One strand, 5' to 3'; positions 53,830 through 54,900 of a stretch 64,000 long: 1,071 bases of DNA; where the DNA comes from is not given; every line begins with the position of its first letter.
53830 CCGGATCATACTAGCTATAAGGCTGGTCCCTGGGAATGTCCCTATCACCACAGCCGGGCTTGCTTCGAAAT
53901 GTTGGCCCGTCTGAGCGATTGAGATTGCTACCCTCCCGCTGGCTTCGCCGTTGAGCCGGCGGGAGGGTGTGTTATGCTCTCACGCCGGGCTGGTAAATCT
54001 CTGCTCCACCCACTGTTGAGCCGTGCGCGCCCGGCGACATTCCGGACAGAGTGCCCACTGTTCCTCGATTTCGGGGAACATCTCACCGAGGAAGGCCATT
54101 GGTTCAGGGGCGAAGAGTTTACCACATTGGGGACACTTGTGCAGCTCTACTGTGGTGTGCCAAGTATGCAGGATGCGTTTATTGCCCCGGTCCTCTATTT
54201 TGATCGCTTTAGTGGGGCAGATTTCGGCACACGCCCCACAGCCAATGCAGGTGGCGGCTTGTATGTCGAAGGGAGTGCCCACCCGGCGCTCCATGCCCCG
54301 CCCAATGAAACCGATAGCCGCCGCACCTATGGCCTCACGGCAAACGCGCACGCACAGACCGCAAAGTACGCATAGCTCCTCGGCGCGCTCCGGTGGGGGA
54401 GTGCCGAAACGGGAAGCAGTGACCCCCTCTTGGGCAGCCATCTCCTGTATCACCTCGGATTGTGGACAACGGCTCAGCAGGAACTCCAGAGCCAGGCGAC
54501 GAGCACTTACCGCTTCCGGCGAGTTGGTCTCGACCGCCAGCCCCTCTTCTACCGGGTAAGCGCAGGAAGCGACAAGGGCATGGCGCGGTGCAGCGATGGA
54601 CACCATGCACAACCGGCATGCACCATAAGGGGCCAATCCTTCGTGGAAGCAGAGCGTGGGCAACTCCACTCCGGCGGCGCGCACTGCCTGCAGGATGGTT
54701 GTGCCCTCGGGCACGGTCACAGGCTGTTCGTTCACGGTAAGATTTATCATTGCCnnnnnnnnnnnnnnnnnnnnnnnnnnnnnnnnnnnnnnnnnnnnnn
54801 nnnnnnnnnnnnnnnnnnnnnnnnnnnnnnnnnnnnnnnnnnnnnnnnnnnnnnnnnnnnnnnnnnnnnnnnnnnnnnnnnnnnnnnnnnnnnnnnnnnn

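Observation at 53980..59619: cooF-cooS CO dehydrogenase followed by a NuoE/NuoF/HoxU-like NAD(P)-binding module with no hydrogenase subunit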

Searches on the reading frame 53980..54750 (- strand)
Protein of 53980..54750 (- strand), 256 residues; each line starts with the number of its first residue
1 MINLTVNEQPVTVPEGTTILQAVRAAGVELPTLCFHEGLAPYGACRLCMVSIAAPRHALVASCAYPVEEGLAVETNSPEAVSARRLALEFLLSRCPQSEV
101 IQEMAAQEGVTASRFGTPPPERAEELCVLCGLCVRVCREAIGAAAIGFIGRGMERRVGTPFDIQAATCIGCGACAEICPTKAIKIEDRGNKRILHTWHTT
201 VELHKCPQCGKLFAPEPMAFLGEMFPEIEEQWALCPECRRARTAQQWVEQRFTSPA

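Call 3: search_protein_families(library=pfam, proteins=[window:53980-54750:-])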
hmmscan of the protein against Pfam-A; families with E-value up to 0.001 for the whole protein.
window:53980-54750:- (256 aa): 11 families
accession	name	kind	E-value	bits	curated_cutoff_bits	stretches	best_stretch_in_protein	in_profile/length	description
PF13510.11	Fer2_4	-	8.3e-21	74.3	22.8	1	1-77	3-81/82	2Fe-2S iron-sulfur cluster binding domain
PF12838.12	Fer4_7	-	4.9e-09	36.9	27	1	167-210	1-42/52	4Fe-4S dicluster domain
PF00037.32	Fer4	-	6.6e-09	35.7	21.1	1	166-184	6-24/24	4Fe-4S binding domain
PF12837.12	Fer4_6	-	2e-07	31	25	1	162-183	3-24/24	4Fe-4S binding domain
PF14697.11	Fer4_21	-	4.1e-07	30.5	35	1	124-184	5-58/59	4Fe-4S dicluster domain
PF13187.11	Fer4_9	-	5.4e-07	30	27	1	168-211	2-42/52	4Fe-4S dicluster domain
PF12797.12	Fer4_2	-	1.1e-05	25.5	24.5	1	164-180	6-22/22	4Fe-4S binding domain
PF13237.11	Fer4_10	-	3.5e-05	24.1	25.5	1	163-210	4-46/53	4Fe-4S dicluster domain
PF13459.11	Fer4_15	-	4.8e-05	24.4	22.4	0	166-194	6-33/66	4Fe-4S single cluster domain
PF13484.11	Fer4_16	-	0.00047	21.3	30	1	167-191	1-26/66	4Fe-4S double cluster binding domain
PF13183.11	Fer4_8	-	0.00087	20.2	27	1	126-181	4-67/68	4Fe-4S dicluster domain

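Call 4: search_protein_families(library=ncbifam, proteins=[window:53980-54750:-])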
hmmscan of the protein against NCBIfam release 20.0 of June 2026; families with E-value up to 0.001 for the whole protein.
window:53980-54750:- (256 aa): 46 families (the best 25 are shown)
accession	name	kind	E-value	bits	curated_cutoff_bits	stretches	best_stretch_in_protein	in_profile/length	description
NF040763.1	FeFe_hydrog_A6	exception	1.5e-40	139.1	765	1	2-190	1-212/571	NADH-dependent [FeFe] hydrogenase, group A6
NF005745.0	PRK07569.1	equivalog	2e-31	109.2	333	1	2-184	4-208/238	bidirectional hydrogenase complex protein HoxU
TIGR01973.1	NuoG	equivalog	3.6e-29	102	470.05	1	4-183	1-198/606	NADH-quinone oxidoreductase subunit NuoG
NF040762.1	Hydr_FeFe_Clost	exception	1.6e-21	76.6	900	2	3-92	2-90/572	ferredoxin hydrogenase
NF006305.0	PRK08493.1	equivalog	3.4e-20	71.8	591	1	1-85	1-82/819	NADH-quinone oxidoreductase subunit G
NF009454.0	PRK12814.1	equivalog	4e-20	71.8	916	1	2-94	4-95/657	putative NADPH-dependent glutamate synthase small subunit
NF005895.0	PRK07860.1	equivalog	2.9e-18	65.3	802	1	1-96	17-113/811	NADH-quinone oxidoreductase subunit G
TIGR02512.1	FeFe_hydrog_A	subfamily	2e-10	40.1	405.95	1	125-188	7-72/375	[FeFe] hydrogenase, group A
TIGR01971.1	NuoI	subfamily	2.4e-10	40.1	113.05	1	123-186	40-101/121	NADH-quinone oxidoreductase, chain I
NF009053.0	PRK12387.1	subfamily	2.9e-09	36.9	204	1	120-249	33-169/180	formate hydrogenlyase complex iron-sulfur subunit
NF006076.0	PRK08222.1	equivalog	7.5e-08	32.4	270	1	120-243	33-165/181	hydrogenase 4 subunit H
NF038196.1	ferrodoxin_EFR1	subfamily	2.6e-07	31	75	1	160-189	179-207/242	EFR1 family ferrodoxin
NF004536.0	PRK05888.1-1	equivalog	3.7e-07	29.6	212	1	123-186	56-117/180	NADH-quinone oxidoreductase subunit NuoI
NF004538.0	PRK05888.1-4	equivalog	5e-07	29.5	135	1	121-184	57-118/162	NADH-quinone oxidoreductase subunit NuoI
NF004539.0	PRK05888.1-5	equivalog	5.6e-07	29.4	225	1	122-183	58-117/162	NADH-quinone oxidoreductase subunit NuoI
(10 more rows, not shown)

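Call 28: search_solved_structures(query=window:53980-54750:-, show_alignments=4, max_evalue=0.00001)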
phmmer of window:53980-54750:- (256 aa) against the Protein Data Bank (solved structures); distinct sequences matched with E-value up to 0.00001: 87 (the best 60 are shown).
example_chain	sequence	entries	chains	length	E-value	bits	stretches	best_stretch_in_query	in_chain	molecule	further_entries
9mqx_A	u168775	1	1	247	2.9e-49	171.2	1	3-245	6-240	NADH:ubiquinone oxidoreductase chain G-like protein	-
8a6t_A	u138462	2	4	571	7.7e-35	123.9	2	1-94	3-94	Electron bifurcating hydrogenase subunit HydA1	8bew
8oh5_C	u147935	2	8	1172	2.9e-32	115.5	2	118-192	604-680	Formate dehydrogenase-O, major subunit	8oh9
7q4v_A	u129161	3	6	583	4e-32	115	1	3-198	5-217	Iron hydrogenase HydA1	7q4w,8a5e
9bov_A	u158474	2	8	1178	6.1e-31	111.1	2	119-183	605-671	Molybdopterin oxidoreductase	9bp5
9wxb_B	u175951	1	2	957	6.9e-25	91.3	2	2-96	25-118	Formate dehydrogenase alpha subunit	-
7p5h_A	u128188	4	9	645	5.3e-24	88.4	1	17-191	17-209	Fe-hydrogenase, subunit alpha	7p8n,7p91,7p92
9f5x_C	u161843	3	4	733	5.6e-24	88.3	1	4-183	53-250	NADH:ubiquinone oxidoreductase 78 kDa subunit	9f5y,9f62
6tg9_A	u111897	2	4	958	1.1e-23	87.3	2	2-96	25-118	Formate dehydrogenase subunit alpha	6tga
6x89_S1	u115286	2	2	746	1.6e-23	86.8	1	3-97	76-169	NADH dehydrogenase [ubiquinone] iron-sulfur protein 1, mitochondrial | NDUS1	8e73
7zm7_A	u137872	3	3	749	3.3e-23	85.8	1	2-183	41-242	NADH-ubiquinone oxidoreductase-like protein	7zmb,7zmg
7arc_G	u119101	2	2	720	6.4e-23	84.8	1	4-183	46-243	75 kDa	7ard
7ar7_G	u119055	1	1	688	1.2e-22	83.9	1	5-97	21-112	NADH dehydrogenase [ubiquinone] iron-sulfur protein 1, mitochondrial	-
7a23_C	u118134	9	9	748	1.5e-22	83.6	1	5-97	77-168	75kDa | NADH dehydrogenase [ubiquinone] iron-sulfur protein 1, mitochondrial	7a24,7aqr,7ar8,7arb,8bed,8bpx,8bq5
5xtb_M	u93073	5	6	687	1.8e-22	83.4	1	2-97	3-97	NADH-ubiquinone oxidoreductase 75 kDa subunit, mitochondrial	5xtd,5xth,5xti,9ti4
7t2r_A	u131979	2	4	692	4.8e-22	82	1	2-209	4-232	NiFe hydrogenase subunit A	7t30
9n5u_A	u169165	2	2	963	6.8e-16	61.8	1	1-93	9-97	NfnA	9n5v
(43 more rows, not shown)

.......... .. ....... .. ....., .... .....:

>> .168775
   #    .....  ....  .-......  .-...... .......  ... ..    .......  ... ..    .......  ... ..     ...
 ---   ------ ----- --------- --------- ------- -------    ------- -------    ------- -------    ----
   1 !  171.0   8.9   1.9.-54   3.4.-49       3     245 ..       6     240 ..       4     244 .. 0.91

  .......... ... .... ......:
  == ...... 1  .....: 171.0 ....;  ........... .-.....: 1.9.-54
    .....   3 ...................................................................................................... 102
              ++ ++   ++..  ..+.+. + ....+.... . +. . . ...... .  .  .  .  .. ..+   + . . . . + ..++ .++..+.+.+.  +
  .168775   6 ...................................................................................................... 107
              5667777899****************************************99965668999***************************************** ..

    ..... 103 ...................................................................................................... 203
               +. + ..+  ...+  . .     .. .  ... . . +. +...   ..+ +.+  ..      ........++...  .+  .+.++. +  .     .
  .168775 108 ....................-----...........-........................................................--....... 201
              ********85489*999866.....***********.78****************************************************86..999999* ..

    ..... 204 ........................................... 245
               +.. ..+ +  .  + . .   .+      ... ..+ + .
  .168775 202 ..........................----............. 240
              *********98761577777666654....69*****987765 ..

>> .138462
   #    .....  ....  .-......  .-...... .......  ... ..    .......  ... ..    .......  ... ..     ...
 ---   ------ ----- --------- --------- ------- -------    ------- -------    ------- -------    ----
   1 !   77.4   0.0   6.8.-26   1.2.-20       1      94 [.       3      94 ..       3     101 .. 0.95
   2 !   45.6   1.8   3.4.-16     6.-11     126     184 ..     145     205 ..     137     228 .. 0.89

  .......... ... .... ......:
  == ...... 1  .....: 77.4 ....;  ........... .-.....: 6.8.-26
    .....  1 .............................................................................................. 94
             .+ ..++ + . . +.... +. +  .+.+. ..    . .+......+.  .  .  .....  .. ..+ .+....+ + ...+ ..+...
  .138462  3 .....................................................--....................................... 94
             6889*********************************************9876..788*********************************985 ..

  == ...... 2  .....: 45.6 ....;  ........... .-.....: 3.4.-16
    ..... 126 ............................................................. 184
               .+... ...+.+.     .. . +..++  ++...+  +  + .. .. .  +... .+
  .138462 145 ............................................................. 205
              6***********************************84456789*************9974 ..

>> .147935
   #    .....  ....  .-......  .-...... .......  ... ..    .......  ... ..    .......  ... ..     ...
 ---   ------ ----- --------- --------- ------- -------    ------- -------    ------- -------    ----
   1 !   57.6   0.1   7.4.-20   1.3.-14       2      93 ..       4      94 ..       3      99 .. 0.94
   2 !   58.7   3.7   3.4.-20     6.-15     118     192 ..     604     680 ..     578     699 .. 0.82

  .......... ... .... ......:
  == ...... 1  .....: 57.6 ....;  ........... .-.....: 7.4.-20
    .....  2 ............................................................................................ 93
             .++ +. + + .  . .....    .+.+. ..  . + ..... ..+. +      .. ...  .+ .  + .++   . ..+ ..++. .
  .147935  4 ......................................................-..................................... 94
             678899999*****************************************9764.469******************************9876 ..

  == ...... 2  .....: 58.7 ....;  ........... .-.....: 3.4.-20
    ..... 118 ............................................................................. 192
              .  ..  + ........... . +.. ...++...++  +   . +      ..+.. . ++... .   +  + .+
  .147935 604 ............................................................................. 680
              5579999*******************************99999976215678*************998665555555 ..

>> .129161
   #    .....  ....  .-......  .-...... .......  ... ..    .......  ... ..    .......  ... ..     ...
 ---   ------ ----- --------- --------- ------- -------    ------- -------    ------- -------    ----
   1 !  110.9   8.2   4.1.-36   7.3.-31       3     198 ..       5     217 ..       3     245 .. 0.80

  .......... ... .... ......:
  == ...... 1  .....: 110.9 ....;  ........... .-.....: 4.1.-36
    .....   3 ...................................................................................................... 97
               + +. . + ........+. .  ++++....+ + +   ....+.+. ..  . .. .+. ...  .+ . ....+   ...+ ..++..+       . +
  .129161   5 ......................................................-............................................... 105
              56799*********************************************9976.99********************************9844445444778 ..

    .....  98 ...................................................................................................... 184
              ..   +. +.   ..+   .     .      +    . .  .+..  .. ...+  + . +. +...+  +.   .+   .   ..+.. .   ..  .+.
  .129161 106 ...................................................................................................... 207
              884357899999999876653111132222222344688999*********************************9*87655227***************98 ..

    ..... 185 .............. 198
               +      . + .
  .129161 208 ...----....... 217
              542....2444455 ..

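Call 69: find_homologous_proteins(query=window:53980-54750:-, max_evalue=1e-10)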
Query window:53980-54750:- (256 aa): 5340 proteins with E <= 1e-10 among 6085 candidates; the best 120 are listed.
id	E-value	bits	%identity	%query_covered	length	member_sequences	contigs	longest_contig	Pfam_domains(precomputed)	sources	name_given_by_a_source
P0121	1.3e-168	577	100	100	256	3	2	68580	PF14697.12,PF13510.12,PF12837.13,PF00037.33,PF12838.13,PF13187.12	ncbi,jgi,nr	ncbi:MAG: 2Fe-2S iron-sulfur cluster-binding protein [Anaerolineae bacterium]|jgi:NADH dehydrogenase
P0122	1.3e-149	515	88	99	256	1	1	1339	PF14697.12,PF13510.12,PF12797.13,PF12837.13,PF00037.33,PF12838.13,PF13459.12,PF13237.12,PF13187.12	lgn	-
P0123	3.5e-148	510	87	99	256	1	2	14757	PF14697.12,PF13510.12,PF12797.13,PF12837.13,PF00037.33,PF12838.13,PF13459.12,PF13237.12,PF13187.12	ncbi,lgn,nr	ncbi:MAG: (2Fe-2S)-binding protein [Anaerolineae bacterium]|nr:(2Fe-2S)-binding protein [Anaerolinea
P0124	9.5e-146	502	84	100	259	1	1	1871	PF14697.12,PF13510.12,PF00111.33,PF12837.13,PF00037.33,PF12838.13,PF13237.12,PF13187.12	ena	-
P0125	2.4e-145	501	84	100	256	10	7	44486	PF14697.12,PF13510.12,PF12797.13,PF12837.13,PF00037.33,PF12838.13,PF13237.12,PF13187.12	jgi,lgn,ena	-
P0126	1.8e-144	498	85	98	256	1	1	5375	PF14697.12,PF13510.12,PF12797.13,PF00111.33,PF12837.13,PF00037.33,PF12838.13,PF13237.12,PF13187.12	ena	-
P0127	1.0e-143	496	85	98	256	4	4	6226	PF14697.12,PF13510.12,PF00111.33,PF12837.13,PF00037.33,PF12838.13,PF13237.12,PF13187.12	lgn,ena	-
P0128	6.2e-142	490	82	100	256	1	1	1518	PF14697.12,PF13510.12,PF12797.13,PF00111.33,PF12837.13,PF00037.33,PF12838.13,PF13459.12,PF13237.12,PF13187.12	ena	-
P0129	3.3e-139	481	79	100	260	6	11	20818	PF14697.12,PF13510.12,PF00111.33,PF12837.13,PF00037.33,PF12838.13,PF13459.12,PF25160.2,PF13237.12,PF13187.12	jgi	-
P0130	2.8e-136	471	80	100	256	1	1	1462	PF14697.12,PF13510.12,PF00111.33,PF12837.13,PF00037.33,PF12838.13,PF13237.12,PF13187.12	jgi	jgi:NADH dehydrogenase/NADH:ubiquinone oxidoreductase subunit G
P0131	3.2e-136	471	80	97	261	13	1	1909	PF14697.12,PF13510.12,PF12797.13,PF00111.33,PF12837.13,PF00037.33,PF12838.13,PF13459.12,PF25160.2,PF13237.12,PF13187.12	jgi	jgi:bidirectional [NiFe] hydrogenase diaphorase subunit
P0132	2.8e-135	468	78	100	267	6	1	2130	PF14697.12,PF13510.12,PF00111.33,PF00037.33,PF12838.13,PF13237.12,PF13187.12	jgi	jgi:NADH dehydrogenase/NADH:ubiquinone oxidoreductase subunit G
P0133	6.4e-135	467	80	99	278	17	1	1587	PF14697.12,PF13510.12,PF12837.13,PF00037.33,PF12838.13,PF13237.12,PF13187.12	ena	-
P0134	1.4e-133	462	80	98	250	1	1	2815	PF14697.12,PF13510.12,PF12837.13,PF00037.33,PF12838.13,PF13237.12,PF13187.12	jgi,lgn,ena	-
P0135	2.9e-133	461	79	97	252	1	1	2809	PF14697.12,PF13510.12,PF12797.13,PF00111.33,PF00037.33,PF12838.13,PF13237.12,PF13187.12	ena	-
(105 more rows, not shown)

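Call 70: find_encoding_contigs(protein=P0121, flank=10000, max_places=3)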
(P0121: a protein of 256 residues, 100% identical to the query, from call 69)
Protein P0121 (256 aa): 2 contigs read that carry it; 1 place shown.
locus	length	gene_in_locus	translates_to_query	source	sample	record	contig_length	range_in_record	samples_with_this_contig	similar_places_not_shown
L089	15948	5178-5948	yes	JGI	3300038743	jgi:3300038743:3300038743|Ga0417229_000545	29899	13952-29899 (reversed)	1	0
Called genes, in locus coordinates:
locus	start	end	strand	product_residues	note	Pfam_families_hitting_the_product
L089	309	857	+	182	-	PF25160:LdpA_Fe-S-bd (faint), PF13247:Fer4_11, PF12838:Fer4_7 (weak), PF00037:Fer4 (weak), PF12837:Fer4_6 (weak), PF13237:Fer4_10 (weak), PF12838:Fer4_7 (weak), PF13187:Fer4_9 (weak), +6 more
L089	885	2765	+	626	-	PF03063:Prismane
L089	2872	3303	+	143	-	PF01257:2Fe-2S_thioredx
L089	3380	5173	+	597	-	PF01512:Complex1_51K, PF10531:SLBB (weak), PF10589:NADH_4Fe-4S, PF00037:Fer4 (weak), PF14697:Fer4_21, PF12838:Fer4_7, PF13187:Fer4_9, PF00037:Fer4, +3 more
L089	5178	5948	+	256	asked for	PF13510:Fer2_4, PF13187:Fer4_9 (faint), PF12837:Fer4_6 (faint), PF14697:Fer4_21 (weak), PF00037:Fer4 (weak), PF12838:Fer4_7 (weak)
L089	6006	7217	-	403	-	PF07221:GlcNAc_2-epim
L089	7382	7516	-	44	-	-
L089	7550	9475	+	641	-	PF01807:Zn_ribbon_DnaG, PF08275:DNAG_N, PF01751:Toprim, PF13155:Toprim_2, PF13662:Toprim_4, PF10410:DnaB_bind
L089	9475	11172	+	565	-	PF03979:Sigma70_r1_1 (weak), PF00140:Sigma70_r1_2, PF04542:Sigma70_r2, PF04539:Sigma70_r3, PF04545:Sigma70_r4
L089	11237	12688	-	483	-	PF13559:DUF4129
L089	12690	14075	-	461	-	PF01882:DUF58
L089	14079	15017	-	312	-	PF20030:bpMoxR, PF05496:RuvB_N (faint), PF00004:AAA (weak), PF07726:AAA_3, PF07728:AAA_5, PF17863:AAA_lid_2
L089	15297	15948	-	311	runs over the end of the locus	PF11258:DUF3048, PF17479:DUF3048_C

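Call 77: predict_structure(alignment_id=A2)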
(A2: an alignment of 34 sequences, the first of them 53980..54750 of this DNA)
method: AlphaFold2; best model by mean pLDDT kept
length: 256 residues; sequences in the alignment: 34
mean_pLDDT: 55.7   pTM: 0.43
mean pLDDT of the five models: 55.7, 55.3, 53.8, 51.0, 47.1
residues with pLDDT >= 90: 0; 70-90: 45; 50-70: 109; < 50: 102
segments of 3 or more residues with pLDDT < 50: 28-48, 63-67, 122-152, 156-183, 196-199, 216-221, 254-256
pLDDT, mean of each block of 10 residues (from residue 1): 69 74 57 32 42 66 50 71 67 63 72 73 40 33 35 45 34 42 65 56 74 54 57 65 63 50
secondary structure, 60 per line:
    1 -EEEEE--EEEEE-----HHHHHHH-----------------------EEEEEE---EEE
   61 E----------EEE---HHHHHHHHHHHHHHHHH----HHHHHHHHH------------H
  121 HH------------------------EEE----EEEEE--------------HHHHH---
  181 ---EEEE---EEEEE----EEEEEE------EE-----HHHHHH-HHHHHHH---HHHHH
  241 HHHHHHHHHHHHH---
elements in order: E2-6 E9-13 H19-25 E49-54 E58-61 E72-74 H78-94 H99-107 E147-149 E154-158 H173-177 E184-187 E191-195 E200-205 H219-224 H226-232 H236-253
